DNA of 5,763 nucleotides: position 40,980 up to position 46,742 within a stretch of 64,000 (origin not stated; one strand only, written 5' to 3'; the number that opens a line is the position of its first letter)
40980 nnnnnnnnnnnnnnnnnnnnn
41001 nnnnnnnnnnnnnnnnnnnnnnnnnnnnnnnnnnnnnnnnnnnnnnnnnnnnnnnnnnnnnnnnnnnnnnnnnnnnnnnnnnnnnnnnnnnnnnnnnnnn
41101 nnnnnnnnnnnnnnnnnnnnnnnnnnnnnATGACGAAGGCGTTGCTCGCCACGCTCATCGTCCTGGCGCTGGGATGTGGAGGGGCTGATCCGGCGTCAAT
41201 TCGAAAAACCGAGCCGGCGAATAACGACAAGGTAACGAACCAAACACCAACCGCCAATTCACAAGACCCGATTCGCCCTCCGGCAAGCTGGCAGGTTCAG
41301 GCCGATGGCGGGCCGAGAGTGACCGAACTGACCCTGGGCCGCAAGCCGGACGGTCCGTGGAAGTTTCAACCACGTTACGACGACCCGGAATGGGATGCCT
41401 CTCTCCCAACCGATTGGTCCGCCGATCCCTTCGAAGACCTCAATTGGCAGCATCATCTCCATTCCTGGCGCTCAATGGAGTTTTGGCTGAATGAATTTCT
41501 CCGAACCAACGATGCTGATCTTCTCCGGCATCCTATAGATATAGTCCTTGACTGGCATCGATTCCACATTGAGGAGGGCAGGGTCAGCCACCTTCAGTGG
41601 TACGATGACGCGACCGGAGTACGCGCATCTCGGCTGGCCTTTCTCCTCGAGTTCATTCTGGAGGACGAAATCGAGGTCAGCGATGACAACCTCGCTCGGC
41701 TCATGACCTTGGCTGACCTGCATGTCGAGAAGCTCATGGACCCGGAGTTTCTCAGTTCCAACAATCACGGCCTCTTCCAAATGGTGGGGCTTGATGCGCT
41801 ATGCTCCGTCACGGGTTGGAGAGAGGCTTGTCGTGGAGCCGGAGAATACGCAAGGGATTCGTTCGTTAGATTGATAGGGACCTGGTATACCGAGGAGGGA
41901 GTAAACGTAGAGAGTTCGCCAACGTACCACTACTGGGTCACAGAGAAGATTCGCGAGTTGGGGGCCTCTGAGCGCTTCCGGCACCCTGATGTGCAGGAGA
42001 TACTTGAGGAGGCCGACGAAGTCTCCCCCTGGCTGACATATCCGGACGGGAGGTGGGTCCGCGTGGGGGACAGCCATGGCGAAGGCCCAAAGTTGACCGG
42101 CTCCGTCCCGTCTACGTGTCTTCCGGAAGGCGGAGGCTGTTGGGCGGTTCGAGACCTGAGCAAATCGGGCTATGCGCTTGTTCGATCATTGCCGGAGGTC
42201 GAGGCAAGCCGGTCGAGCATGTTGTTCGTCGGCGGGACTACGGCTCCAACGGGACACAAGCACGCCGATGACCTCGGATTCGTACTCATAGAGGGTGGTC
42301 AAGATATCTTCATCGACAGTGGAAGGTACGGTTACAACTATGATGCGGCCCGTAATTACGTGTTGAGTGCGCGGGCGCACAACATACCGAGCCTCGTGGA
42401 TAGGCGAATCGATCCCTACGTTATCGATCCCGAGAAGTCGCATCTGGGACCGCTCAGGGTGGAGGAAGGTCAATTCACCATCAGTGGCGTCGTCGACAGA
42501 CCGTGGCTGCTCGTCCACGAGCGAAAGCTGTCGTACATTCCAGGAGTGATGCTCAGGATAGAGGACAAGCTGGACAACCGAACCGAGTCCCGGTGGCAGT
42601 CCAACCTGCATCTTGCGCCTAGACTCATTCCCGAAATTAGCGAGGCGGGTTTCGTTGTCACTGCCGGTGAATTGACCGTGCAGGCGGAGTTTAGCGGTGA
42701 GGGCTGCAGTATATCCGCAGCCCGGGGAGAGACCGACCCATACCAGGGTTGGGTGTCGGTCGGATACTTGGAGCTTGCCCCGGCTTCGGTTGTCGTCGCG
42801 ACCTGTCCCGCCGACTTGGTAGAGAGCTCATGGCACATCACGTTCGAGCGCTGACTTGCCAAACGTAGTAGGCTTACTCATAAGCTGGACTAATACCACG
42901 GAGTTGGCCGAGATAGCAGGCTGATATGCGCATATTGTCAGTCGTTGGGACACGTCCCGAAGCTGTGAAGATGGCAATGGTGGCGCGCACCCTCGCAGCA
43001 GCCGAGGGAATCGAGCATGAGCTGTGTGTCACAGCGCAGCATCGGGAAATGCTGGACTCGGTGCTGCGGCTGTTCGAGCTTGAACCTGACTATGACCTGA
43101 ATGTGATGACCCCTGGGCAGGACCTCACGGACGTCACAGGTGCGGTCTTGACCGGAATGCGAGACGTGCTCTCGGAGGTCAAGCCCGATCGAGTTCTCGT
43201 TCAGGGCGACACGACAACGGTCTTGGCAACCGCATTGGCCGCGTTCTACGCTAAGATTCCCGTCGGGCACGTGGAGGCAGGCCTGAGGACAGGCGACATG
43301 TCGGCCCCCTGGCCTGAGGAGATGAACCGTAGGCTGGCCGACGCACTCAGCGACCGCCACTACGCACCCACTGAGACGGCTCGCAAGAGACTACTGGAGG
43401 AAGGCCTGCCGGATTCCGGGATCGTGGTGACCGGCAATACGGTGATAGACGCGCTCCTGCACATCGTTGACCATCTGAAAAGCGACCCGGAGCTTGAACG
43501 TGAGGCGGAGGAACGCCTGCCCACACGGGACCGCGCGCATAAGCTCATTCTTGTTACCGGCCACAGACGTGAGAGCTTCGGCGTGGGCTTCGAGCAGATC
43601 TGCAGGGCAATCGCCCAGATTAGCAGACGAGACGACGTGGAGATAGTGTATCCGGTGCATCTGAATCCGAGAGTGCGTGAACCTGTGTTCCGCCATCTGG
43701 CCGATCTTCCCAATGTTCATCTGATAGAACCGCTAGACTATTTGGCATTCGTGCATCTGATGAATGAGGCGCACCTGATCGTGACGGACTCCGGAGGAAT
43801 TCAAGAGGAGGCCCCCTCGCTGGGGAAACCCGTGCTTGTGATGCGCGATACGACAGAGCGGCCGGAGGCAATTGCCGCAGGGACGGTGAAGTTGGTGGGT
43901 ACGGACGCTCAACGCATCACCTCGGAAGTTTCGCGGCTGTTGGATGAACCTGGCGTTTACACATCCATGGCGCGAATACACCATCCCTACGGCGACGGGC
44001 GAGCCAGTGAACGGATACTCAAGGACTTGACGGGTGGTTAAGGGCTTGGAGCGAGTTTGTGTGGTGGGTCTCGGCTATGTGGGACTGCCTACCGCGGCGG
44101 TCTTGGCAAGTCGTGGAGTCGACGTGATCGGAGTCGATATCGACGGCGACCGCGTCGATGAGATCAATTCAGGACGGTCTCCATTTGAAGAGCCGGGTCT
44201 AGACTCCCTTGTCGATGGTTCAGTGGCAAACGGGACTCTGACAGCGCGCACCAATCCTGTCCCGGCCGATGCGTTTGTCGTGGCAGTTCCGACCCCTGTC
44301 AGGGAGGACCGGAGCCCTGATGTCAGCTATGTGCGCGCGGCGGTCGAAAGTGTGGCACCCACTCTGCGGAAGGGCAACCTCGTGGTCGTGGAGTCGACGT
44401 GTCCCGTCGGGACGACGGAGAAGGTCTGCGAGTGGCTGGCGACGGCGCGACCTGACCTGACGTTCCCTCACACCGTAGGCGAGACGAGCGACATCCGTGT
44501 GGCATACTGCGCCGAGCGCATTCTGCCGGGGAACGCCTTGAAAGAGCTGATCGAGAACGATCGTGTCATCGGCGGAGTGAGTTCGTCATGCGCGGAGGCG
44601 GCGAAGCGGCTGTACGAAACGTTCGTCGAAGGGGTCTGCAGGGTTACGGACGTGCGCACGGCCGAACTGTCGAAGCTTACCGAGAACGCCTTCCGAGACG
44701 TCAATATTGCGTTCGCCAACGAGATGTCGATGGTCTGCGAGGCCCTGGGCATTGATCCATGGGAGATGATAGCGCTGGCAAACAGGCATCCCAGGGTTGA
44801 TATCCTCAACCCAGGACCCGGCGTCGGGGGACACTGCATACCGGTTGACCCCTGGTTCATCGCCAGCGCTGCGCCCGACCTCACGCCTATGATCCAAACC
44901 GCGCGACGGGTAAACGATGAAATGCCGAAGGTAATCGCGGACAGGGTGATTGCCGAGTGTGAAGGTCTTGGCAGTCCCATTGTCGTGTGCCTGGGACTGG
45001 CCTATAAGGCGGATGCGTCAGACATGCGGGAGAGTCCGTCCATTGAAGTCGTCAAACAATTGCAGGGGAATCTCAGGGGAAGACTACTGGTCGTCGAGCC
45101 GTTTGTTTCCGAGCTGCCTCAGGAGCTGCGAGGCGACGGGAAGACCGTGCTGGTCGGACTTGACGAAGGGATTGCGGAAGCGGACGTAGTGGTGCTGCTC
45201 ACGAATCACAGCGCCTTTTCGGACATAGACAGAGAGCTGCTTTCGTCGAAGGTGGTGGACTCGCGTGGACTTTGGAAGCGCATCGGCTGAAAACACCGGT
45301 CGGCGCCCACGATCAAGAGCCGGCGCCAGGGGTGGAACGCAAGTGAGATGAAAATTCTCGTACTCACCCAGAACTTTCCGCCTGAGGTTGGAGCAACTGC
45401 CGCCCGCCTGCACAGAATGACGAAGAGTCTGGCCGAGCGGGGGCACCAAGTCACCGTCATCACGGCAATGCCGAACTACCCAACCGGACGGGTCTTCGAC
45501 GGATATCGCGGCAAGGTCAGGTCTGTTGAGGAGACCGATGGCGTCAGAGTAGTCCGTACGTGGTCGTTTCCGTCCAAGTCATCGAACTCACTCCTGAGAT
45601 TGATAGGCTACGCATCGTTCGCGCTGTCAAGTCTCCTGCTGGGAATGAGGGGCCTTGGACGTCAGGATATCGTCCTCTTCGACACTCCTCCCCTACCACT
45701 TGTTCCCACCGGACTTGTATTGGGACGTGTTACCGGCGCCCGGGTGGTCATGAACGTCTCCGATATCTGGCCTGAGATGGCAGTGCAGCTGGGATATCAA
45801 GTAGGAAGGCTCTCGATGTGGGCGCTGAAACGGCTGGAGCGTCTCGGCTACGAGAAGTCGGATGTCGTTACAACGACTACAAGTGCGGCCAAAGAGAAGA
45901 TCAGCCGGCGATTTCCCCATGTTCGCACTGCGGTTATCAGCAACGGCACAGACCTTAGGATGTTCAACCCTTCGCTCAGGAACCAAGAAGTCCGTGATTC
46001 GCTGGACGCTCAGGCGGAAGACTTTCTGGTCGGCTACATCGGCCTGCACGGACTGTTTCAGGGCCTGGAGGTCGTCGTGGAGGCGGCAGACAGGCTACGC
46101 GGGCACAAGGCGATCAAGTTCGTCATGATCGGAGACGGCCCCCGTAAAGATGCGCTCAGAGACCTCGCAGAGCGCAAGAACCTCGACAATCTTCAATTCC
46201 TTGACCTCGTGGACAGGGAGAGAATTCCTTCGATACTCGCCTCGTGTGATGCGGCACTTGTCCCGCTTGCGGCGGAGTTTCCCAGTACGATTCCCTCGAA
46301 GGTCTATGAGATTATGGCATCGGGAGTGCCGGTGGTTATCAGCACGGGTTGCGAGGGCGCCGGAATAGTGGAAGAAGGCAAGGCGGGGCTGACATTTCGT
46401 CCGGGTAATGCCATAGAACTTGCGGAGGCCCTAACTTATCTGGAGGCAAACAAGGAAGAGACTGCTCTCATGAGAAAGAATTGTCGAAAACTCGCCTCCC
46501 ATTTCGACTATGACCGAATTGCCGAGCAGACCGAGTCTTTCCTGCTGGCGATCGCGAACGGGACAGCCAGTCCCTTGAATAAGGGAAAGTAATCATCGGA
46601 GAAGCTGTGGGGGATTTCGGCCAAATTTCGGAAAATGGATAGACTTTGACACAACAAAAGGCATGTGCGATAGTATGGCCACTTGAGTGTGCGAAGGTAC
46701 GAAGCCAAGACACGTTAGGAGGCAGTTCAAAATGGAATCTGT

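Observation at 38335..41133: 932-aa methyltransferase / coiled-coil / dual-glycosyltransferase fusion: possible single-polypeptide polymerase, terminator and molecular ruler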

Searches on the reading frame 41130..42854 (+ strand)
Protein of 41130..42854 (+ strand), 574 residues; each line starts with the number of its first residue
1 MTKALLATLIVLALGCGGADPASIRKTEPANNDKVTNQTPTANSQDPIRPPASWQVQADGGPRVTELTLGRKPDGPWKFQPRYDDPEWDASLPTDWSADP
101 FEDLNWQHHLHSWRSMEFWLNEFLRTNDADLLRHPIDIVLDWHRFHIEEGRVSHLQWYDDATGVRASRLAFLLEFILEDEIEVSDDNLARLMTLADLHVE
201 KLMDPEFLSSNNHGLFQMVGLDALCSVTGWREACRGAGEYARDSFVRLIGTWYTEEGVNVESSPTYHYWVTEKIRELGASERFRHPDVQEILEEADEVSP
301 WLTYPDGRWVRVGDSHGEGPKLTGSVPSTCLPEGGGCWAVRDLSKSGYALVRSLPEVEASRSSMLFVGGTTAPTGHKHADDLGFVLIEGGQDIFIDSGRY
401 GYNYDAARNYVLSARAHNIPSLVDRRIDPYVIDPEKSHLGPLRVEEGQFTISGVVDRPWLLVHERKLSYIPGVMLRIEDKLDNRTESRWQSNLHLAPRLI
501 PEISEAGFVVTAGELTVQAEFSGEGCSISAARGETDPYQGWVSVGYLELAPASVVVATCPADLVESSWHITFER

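Call 3: search_protein_families(library=pfam, proteins=[window:41130-42854:+], max_evalue=0.01)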
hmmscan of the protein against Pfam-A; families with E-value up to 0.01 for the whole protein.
window:41130-42854:+ (574 aa): 1 family
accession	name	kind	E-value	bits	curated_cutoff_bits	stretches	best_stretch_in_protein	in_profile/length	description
PF07940.18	Hepar_II_III_C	-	2.9e-18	66.7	24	1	340-546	6-211/237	Heparinase II/III-like, C-terminal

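Call 15: search_protein_families(library=ncbifam, proteins=[window:41130-42854:+], max_evalue=0.01)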
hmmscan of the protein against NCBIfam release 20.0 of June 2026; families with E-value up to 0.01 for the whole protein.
window:41130-42854:+ (574 aa): 0 families

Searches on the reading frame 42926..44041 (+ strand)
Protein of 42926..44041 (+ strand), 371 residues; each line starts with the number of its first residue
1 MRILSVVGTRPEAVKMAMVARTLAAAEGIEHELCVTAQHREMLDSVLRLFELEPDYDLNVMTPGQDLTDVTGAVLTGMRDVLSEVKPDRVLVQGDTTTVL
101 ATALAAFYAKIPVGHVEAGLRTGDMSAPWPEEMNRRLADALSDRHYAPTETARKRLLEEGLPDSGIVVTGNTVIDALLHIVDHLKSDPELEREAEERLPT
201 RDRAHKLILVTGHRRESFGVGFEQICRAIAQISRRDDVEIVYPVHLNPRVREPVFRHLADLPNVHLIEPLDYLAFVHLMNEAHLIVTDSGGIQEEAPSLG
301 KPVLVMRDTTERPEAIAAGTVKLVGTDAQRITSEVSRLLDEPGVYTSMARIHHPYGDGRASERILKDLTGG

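Call 3: search_protein_families(library=pfam, proteins=[window:42926-44041:+], max_evalue=0.01)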
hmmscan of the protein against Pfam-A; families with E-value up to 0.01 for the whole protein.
window:42926-44041:+ (371 aa): 2 families
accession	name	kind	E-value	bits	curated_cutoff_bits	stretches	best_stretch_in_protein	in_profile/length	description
PF02350.25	Epimerase_2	-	4.6e-123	410.9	30.6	1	22-368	2-346/347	UDP-N-acetylglucosamine 2-epimerase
PF13579.12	Glyco_trans_4_4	-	0.00021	22.1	29.7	1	17-171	8-157/158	Glycosyl transferase 4-like domain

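Call 15: search_protein_families(library=ncbifam, proteins=[window:42926-44041:+], max_evalue=0.01)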
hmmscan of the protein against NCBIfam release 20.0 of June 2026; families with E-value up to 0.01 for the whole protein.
window:42926-44041:+ (371 aa): 3 families
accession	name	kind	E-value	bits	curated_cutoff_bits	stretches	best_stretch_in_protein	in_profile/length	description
TIGR00236.1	wecB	equivalog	3.8e-150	500.1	210.15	1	1-369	1-363/366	non-hydrolyzing UDP-N-acetylglucosamine 2-epimerase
TIGR03568.1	NeuC_NnaA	equivalog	5.3e-27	94.6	235.9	1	2-366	2-363/365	UDP-N-acetylglucosamine 2-epimerase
NF010135.0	PRK13609.1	equivalog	0.0048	15.9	500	1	143-348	149-345/388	diglucosyl diacylglycerol synthase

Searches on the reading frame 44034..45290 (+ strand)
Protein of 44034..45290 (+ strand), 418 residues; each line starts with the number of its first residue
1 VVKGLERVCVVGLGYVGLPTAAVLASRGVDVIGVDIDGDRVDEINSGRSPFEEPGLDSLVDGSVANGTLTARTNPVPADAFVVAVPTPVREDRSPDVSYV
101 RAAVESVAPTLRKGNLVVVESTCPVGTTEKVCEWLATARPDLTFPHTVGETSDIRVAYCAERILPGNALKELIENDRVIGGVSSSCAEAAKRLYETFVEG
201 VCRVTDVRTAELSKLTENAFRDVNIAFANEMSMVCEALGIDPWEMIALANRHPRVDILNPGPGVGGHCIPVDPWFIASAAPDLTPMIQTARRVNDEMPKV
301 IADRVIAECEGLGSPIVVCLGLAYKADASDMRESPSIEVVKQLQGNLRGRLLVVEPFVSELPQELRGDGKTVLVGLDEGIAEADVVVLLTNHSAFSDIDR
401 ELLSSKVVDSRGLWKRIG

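Call 3: search_protein_families(library=pfam, proteins=[window:44034-45290:+], max_evalue=0.01)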
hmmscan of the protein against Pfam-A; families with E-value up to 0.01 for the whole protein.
window:44034-45290:+ (418 aa): 8 families
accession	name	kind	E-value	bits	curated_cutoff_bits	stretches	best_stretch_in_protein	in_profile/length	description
PF03721.20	UDPG_MGDP_dh_N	-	8.3e-55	185.7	27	1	7-190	2-184/187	UDP-glucose/GDP-mannose dehydrogenase family, NAD binding domain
PF00984.24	UDPG_MGDP_dh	-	6.5e-29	100.3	25.4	1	208-295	1-93/94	UDP-glucose/GDP-mannose dehydrogenase family, central domain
PF03720.21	UDPG_MGDP_dh_C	-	3.2e-17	63.2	30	1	319-414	2-101/103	UDP-glucose/GDP-mannose dehydrogenase family, UDP binding domain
PF02254.24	TrkA_N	-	7.4e-05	23.5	23.8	0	8-46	1-39/116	TrkA-N domain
PF03446.21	NAD_binding_2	-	0.00026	21.5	21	1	8-136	2-108/161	NAD binding domain of 6-phosphogluconate dehydrogenase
PF00899.27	ThiF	-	0.0012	18.5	28.1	1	7-49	22-63/238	ThiF family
PF02737.24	3HCDH_N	-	0.0055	17.1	22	0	8-43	2-37/180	3-hydroxyacyl-CoA dehydrogenase, NAD binding domain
PF01494.25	FAD_binding_3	-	0.0059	16.3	22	0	8-40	4-36/349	FAD binding domain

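Call 15: search_protein_families(library=ncbifam, proteins=[window:44034-45290:+], max_evalue=0.01)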
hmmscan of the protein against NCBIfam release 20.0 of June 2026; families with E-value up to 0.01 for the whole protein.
window:44034-45290:+ (418 aa): 12 families
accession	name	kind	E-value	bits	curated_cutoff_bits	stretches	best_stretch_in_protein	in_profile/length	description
NF008286.0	PRK11064.1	equivalog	1e-167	558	459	1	6-415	4-420/420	UDP-N-acetyl-D-mannosamine dehydrogenase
TIGR03026.1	NDP-sugDHase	subfamily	7.3e-122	407.1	189.8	1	7-406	2-402/413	nucleotide sugar dehydrogenase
NF040825.1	UDPMaNacDH_Arch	equivalog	5.1e-97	325.4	750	1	7-405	2-387/418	UDP-N-acetyl-D-mannosamine dehydrogenase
NF041297.1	UDPGDh_AglM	equivalog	6e-53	180.3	670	1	7-411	2-414/429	UDP-glucose 6-dehydrogenase AglM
NF047673.2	TeichurnBiosyTuaD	equivalog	8.9e-46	156.9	700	1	6-403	2-398/439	UDP-glucose 6-dehydrogenase TuaD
NF011729.0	PRK15182.1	equivalog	4.4e-41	141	592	1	7-369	8-366/425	Vi polysaccharide biosynthesis UDP-N-acetylglucosamine C-6 dehydrogenase TviB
NF011631.0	PRK15057.1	equivalog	1.1e-14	54.3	757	1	8-344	3-326/388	UDP-glucose 6-dehydrogenase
NF043037.1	ThreonDh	equivalog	0.00033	20.2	350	1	7-45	4-42/297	L-threonate dehydrogenase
NF041369.1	Dhydh_Halo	equivalog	0.0014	18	400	1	6-45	133-172/305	D-2-hydroxyacid dehydrogenase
NF007039.0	PRK09496.3-2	equivalog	0.0024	16.8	293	0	7-45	2-40/446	Trk system potassium transporter TrkA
NF007034.0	PRK09496.2-1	subfamily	0.003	16.5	344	1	7-45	2-39/445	Trk system potassium transporter TrkA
TIGR03366.1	HpnZ_proposed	hypoth_equivalog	0.0033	16.7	328.1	1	6-42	157-194/315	putative phosphonate catabolism associated alcohol dehydrogenase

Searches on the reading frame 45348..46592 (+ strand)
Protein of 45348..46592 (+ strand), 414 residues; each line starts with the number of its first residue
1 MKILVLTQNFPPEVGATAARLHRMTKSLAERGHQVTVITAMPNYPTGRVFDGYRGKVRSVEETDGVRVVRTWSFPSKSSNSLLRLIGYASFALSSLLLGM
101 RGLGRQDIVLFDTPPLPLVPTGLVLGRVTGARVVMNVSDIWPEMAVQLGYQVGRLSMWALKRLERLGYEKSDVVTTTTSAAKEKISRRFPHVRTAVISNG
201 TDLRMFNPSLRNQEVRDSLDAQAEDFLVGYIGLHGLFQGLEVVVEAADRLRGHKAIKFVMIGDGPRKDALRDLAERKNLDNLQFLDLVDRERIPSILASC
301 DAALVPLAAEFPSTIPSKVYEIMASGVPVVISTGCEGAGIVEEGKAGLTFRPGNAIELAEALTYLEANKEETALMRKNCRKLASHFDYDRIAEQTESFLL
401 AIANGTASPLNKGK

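Call 3: search_protein_families(library=pfam, proteins=[window:45348-46592:+], max_evalue=0.01)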
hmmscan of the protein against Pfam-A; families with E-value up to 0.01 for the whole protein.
window:45348-46592:+ (414 aa): 5 families
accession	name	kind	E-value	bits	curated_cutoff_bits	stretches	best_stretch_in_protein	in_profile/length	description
PF00534.26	Glycos_transf_1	-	3e-24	85.9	26.4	1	214-381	4-171/172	Glycosyl transferases group 1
PF13692.12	Glyco_trans_1_4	-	1.1e-22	81.2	27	1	228-365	4-139/142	Glycosyl transferases group 1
PF13579.12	Glyco_trans_4_4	-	5.8e-19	69.4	29.7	1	16-200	2-158/158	Glycosyl transferase 4-like domain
PF13439.12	Glyco_transf_4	-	3.4e-11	43.9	28.5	1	20-203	7-168/170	Glycosyltransferase Family 4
PF13524.12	Glyco_trans_1_2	-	4.1e-09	37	25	1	244-395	6-142/144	Glycosyl transferase-like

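Call 15: search_protein_families(library=ncbifam, proteins=[window:45348-46592:+], max_evalue=0.01)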
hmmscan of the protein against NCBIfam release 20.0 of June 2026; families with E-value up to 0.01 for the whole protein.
window:45348-46592:+ (414 aa): 32 families (the best 25 are shown)
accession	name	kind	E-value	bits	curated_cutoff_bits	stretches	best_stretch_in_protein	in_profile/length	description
NF007640.0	PRK10307.1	subfamily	3.1e-60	204.2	276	1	1-396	1-401/411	WcaI family glycosyltransferase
TIGR04007.1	wcaI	equivalog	4.9e-32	111.1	800.45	1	1-335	1-341/407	colanic acid biosynthesis glycosyltransferase WcaI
TIGR04063.1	stp3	hypoth_equivalog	2e-24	86.2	442.05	1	55-382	44-374/397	TIGR04063 family PEP-CTERM/XrtA system glycosyltransferase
TIGR03999.1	thiol_BshA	equivalog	8.8e-20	70.9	273.7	1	160-398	134-369/375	N-acetyl-alpha-D-glucosaminyl L-malate synthase BshA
TIGR03088.1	stp2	hypoth_equivalog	1.6e-16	60.3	409.05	1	190-394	158-365/374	TIGR03088 family PEP-CTERM/XrtA system glycosyltransferase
NF053787.1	GlcN_PG_synth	equivalog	8.1e-15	54.5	480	1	153-394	126-351/361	N-acetylglucosaminyl phosphatidylglycerol synthase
NF047684.1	TeichurnBiosyTuaC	equivalog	4.7e-14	52.1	550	1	171-394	165-381/391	teichuronic acid biosynthesis protein TuaC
TIGR02149.1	glgA_Coryne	subfamily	1.7e-13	50.5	302.4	1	147-396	126-384/391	glycogen synthase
NF038298.1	EPS_HpsO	equivalog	1.1e-12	47.4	575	1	158-398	134-383/388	hormogonium polysaccharide biosynthesis glycosyltransferase HpsO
TIGR03449.1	mycothiol_MshA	equivalog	1.3e-11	44.1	462.5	1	177-397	171-398/406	D-inositol-3-phosphate glycosyltransferase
NF049988.1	MGlcDAGSynMgs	equivalog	7.1e-11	42.1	400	1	172-398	156-383/398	alpha-monoglucosyldiacylglycerol synthase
NF047676.1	TeichurnBiosyTuaH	equivalog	7.7e-10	38.2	550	1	131-393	119-378/384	teichuronic acid biosynthesis protein TuaH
NF041010.1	glycosy_Agl16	equivalog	7.7e-09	34.9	575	1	165-396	128-345/352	glycosylation protein Agl16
NF038295.1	EPS_HpsP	equivalog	1e-08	34.6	550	1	177-395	160-380/388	hormogonium polysaccharide biosynthesis glycosyltransferase HpsP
NF053513.1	Gtran_IagA_BgsA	equivalog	1.4e-08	34.1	460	1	166-331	101-264/333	LTA glycolipid anchor biosynthesis glycosyltransferase, IagA/BgsA family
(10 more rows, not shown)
